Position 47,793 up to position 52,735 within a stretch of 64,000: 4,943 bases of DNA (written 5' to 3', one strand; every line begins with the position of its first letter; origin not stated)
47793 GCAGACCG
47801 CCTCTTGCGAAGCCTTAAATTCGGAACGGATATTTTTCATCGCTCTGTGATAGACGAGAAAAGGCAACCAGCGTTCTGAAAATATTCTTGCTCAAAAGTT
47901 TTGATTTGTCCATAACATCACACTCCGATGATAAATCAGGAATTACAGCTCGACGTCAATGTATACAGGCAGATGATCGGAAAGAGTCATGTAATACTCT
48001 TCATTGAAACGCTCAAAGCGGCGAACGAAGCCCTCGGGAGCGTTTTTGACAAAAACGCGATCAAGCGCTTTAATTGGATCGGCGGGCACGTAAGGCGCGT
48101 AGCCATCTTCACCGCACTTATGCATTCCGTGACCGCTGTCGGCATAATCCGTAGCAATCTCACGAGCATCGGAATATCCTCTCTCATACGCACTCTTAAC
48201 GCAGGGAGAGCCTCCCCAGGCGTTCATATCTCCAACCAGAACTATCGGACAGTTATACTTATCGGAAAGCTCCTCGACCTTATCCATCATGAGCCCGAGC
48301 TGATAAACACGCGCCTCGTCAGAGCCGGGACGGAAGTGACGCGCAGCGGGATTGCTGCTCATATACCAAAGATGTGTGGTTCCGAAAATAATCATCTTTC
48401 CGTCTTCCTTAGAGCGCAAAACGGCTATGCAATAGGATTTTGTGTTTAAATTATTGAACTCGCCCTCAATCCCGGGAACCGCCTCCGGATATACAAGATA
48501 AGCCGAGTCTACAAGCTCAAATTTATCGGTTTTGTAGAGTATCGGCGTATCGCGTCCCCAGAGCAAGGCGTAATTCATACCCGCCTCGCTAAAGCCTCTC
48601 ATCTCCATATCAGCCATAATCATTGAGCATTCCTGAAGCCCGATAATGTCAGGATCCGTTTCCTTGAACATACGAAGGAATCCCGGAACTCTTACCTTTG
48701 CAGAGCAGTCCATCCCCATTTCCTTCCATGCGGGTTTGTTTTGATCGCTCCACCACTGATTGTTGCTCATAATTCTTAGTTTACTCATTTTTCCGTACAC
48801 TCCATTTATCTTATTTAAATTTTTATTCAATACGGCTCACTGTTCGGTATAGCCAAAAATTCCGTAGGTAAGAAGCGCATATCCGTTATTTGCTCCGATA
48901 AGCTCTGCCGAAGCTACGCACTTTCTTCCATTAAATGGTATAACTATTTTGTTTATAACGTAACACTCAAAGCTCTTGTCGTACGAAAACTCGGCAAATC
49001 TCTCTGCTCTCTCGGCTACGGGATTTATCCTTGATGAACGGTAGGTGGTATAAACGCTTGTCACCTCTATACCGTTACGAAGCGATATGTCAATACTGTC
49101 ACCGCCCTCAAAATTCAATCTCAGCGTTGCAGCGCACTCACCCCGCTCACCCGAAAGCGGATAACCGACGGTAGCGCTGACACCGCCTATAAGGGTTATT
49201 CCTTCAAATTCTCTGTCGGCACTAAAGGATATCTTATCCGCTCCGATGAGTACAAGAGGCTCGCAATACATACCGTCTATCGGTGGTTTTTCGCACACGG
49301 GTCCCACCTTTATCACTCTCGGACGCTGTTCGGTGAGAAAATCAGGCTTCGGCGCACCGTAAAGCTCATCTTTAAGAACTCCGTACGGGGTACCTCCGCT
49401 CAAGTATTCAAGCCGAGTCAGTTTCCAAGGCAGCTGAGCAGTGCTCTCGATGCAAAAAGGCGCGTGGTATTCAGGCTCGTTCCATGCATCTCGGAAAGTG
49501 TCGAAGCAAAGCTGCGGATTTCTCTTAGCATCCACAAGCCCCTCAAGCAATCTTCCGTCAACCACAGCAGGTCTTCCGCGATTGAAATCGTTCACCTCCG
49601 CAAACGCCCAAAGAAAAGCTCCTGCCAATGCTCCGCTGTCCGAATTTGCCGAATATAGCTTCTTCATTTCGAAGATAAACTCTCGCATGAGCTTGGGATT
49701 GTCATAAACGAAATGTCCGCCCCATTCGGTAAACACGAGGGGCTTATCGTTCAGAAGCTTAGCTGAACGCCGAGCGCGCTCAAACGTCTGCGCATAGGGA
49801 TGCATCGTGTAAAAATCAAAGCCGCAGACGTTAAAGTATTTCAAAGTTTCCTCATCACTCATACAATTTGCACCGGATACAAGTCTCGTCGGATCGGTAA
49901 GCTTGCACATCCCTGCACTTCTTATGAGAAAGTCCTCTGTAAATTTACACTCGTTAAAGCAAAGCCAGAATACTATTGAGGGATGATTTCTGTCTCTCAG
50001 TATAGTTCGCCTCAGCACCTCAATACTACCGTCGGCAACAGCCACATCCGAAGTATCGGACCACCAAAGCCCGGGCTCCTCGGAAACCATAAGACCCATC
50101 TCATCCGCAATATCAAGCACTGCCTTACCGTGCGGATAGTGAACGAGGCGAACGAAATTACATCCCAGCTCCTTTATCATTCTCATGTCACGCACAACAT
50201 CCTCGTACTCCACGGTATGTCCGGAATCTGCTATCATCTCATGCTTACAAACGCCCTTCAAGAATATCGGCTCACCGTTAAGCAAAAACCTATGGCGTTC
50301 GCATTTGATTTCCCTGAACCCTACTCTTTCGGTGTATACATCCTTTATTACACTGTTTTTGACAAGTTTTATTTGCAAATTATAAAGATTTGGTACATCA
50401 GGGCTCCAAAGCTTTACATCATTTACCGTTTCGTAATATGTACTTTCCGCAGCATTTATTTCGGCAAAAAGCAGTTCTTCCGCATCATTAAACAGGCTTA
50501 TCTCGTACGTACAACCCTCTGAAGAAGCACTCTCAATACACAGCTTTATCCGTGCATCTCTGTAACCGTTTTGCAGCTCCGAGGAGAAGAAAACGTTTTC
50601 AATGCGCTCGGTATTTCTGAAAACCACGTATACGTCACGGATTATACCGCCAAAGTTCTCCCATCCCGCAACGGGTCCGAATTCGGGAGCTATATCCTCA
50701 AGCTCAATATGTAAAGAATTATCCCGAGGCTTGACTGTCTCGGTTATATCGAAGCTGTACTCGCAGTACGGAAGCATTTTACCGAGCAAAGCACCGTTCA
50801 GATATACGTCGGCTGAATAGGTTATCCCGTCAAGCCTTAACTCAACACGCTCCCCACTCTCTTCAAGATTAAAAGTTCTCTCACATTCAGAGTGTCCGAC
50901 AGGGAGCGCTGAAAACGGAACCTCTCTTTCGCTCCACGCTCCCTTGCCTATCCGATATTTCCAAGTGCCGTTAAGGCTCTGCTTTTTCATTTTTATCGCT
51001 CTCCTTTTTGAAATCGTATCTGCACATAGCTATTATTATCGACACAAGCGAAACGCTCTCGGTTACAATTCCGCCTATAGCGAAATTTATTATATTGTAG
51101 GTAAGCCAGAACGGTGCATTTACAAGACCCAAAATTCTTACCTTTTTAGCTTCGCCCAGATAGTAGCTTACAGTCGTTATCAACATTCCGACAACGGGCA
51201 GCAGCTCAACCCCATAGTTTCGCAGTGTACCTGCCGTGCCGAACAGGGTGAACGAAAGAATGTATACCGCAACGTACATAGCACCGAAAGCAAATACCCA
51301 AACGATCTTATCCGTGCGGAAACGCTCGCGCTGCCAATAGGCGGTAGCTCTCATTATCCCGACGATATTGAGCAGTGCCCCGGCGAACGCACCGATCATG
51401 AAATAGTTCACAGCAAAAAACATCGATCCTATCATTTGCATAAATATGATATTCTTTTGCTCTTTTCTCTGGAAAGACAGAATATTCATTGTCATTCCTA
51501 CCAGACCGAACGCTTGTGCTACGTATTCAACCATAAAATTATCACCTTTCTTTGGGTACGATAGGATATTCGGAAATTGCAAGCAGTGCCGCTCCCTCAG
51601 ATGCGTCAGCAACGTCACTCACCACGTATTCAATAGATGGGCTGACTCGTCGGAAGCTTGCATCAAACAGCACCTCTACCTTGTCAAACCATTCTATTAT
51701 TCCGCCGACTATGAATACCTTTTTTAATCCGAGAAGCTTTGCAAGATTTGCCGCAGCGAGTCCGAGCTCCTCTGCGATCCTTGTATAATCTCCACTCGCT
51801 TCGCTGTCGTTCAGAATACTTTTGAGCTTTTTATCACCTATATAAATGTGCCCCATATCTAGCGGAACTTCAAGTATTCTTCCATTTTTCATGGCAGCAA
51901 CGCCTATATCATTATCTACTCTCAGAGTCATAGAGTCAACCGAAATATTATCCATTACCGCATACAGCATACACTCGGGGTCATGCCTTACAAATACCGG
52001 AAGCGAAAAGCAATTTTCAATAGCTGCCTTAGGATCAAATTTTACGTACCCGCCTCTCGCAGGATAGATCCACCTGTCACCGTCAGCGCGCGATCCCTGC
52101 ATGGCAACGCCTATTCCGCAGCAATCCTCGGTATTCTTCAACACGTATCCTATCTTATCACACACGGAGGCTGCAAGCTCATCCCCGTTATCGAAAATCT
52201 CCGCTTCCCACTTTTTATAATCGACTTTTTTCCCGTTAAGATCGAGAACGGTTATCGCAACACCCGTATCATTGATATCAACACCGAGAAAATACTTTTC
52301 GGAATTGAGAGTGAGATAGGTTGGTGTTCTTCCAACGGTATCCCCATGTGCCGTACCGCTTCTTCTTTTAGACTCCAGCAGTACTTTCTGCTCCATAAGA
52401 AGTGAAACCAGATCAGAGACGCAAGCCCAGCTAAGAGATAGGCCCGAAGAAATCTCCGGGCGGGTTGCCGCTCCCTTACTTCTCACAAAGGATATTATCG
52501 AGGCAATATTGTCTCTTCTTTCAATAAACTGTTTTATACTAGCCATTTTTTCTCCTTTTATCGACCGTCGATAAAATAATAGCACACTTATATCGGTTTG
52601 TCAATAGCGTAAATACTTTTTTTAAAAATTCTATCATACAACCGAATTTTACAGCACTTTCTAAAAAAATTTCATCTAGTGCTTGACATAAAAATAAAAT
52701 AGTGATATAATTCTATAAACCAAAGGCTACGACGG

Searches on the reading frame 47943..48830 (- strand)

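Call 85: search_protein_families(library=pfam, proteins=[window:47943-48830:-], max_evalue=0.00001)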
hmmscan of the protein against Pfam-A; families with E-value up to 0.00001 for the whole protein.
window:47943-48830:- (295 aa): 1 family
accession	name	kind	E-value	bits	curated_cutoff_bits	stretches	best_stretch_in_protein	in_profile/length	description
PF03372.29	Exo_endo_phos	-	3.2e-09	37.3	24.5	1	51-286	22-225/225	Endonuclease/Exonuclease/phosphatase family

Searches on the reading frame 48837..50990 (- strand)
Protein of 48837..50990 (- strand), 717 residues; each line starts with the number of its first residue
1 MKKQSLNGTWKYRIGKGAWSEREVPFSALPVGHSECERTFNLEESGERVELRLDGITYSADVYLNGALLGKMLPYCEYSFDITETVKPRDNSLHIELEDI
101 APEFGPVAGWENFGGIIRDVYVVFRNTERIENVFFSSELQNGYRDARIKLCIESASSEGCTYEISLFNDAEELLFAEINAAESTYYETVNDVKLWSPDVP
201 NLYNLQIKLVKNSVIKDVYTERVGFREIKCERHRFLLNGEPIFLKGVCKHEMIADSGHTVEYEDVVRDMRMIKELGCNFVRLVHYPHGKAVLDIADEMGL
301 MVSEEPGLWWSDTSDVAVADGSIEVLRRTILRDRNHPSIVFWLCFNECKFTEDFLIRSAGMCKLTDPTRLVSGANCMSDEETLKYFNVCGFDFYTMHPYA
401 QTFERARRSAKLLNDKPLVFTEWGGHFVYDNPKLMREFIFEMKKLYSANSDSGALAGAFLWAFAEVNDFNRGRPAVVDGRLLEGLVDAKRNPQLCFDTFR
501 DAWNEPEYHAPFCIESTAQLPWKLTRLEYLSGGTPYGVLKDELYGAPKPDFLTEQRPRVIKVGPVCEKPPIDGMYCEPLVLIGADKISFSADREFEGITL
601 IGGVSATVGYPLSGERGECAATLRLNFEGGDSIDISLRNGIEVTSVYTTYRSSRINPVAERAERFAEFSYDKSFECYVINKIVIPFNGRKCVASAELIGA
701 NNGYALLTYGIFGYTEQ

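Call 85: search_protein_families(library=pfam, proteins=[window:48837-50990:-], max_evalue=0.00001)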
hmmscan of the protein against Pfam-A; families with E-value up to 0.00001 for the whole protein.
window:48837-50990:- (717 aa): 3 families
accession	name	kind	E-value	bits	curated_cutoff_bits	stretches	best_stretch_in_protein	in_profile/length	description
PF02836.23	Glyco_hydro_2_C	-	2e-30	106.5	21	1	230-470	3-249/302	Glycosyl hydrolases family 2, TIM barrel domain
PF00703.27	Glyco_hydro_2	-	2.5e-12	48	23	1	129-226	2-109/109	Glycosyl hydrolases family 2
PF22666.2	Glyco_hydro_2_N2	-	9.8e-09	35.9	27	1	37-98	53-118/167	Glycosyl hydrolase 2 galactose-binding domain-like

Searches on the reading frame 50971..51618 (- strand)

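Call 86: search_protein_families(library=pfam, proteins=[window:50971-51618:-], max_evalue=0.00001)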
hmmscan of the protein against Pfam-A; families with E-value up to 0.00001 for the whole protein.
window:50971-51618:- (215 aa): 1 family
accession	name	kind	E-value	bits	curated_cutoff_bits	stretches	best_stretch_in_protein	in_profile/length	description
PF10688.14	Imp-YgjV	-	1.1e-29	103.8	23.5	1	33-202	2-156/159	Bacterial inner membrane protein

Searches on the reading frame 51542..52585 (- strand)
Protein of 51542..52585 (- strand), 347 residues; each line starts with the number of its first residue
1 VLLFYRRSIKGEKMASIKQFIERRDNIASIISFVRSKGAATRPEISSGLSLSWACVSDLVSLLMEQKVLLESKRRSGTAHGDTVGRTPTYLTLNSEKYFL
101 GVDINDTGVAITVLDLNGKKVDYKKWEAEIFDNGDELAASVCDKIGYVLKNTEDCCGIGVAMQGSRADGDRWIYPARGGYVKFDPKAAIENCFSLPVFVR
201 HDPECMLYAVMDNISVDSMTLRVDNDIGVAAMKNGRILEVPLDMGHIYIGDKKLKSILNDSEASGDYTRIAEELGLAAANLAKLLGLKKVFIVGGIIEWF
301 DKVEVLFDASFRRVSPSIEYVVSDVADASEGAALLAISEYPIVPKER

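Call 86: search_protein_families(library=pfam, proteins=[window:51542-52585:-], max_evalue=0.00001)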
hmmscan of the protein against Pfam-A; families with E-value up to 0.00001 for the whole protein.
window:51542-52585:- (347 aa): 1 family
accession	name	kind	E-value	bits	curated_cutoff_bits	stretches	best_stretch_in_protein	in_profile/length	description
PF00480.26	ROK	-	4.8e-07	30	22.9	0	100-252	2-163/294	ROK family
